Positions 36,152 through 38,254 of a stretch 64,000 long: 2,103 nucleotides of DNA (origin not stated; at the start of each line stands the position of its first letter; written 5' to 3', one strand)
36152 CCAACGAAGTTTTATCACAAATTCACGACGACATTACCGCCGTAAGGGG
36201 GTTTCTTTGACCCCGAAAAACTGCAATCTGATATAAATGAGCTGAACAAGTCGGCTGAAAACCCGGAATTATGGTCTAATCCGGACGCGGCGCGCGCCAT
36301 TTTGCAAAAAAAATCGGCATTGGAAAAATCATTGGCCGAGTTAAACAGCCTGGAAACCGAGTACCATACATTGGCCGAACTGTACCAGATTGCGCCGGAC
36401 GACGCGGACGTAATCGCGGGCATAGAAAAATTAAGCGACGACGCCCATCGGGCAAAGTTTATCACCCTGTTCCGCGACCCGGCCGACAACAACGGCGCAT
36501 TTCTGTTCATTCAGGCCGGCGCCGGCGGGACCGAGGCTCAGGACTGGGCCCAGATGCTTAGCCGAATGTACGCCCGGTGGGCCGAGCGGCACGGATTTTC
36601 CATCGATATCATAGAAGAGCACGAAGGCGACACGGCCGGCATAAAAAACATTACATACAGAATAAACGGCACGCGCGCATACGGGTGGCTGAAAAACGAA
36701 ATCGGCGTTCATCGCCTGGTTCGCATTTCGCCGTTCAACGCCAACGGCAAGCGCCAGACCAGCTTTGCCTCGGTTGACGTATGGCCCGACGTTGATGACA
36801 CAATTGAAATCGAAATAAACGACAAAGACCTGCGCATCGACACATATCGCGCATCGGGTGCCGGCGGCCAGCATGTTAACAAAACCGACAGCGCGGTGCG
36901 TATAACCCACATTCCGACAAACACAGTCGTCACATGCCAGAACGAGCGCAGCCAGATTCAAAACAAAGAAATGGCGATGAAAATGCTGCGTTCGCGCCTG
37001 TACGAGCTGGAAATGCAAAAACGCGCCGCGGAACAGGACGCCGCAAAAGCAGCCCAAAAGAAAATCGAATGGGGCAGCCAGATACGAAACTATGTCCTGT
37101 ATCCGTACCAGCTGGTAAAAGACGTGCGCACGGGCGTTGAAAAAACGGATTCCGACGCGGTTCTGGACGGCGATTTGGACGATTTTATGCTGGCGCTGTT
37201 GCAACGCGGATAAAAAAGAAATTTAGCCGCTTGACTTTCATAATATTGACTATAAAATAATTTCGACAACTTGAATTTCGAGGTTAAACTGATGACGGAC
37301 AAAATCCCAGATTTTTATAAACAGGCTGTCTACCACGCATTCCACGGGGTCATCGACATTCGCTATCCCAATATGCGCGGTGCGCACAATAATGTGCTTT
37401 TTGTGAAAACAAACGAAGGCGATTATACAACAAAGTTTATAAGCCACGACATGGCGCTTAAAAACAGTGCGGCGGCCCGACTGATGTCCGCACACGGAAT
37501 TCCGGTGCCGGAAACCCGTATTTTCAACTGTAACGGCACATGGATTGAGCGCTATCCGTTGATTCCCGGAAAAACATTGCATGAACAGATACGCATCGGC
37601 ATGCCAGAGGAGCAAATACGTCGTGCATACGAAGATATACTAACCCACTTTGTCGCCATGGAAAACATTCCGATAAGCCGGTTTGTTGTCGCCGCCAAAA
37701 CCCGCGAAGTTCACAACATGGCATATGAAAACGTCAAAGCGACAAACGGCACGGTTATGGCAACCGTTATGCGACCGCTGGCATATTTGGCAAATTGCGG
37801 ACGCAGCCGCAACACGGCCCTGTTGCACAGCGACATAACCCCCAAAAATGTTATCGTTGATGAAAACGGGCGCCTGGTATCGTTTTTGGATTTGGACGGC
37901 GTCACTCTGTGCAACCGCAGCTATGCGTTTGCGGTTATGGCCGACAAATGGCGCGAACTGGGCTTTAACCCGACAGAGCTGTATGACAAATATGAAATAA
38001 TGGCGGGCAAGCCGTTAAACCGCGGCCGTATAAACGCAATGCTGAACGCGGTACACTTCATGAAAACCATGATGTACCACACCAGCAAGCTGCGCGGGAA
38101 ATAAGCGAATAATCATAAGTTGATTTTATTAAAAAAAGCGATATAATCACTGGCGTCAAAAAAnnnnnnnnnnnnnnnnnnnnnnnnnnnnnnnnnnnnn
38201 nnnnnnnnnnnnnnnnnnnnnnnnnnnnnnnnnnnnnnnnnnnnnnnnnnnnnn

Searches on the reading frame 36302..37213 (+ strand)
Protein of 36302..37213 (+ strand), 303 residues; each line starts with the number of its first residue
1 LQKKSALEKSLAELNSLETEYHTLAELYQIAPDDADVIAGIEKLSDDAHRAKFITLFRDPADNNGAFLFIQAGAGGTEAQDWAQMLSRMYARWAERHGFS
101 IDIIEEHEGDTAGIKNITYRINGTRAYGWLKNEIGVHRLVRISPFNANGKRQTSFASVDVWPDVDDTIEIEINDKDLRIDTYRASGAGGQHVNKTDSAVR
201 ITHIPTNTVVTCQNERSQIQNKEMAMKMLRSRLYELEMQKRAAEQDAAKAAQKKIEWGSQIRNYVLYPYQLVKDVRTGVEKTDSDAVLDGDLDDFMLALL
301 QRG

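Call 71: search_protein_families(library=pfam, max_evalue=0.001, proteins=[window:36302-37213:+])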
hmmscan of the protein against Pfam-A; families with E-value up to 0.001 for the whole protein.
window:36302-37213:+ (303 aa): 2 families
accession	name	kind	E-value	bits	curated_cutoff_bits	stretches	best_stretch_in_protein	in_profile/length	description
PF03462.23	PCRF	-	3e-45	154.9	24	1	2-158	29-194/194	PCRF domain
PF00472.26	RF-1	-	8e-45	152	35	1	167-276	2-116/116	RF-1 domain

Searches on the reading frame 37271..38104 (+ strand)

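Call 71: search_protein_families(library=pfam, max_evalue=0.001, proteins=[window:37271-38104:+])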
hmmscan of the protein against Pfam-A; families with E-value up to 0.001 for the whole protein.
window:37271-38104:+ (277 aa): 1 family
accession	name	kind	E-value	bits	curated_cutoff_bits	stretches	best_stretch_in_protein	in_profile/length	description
PF01636.29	APH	-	7.4e-10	39.4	23.2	1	36-229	7-215/239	Phosphotransferase enzyme family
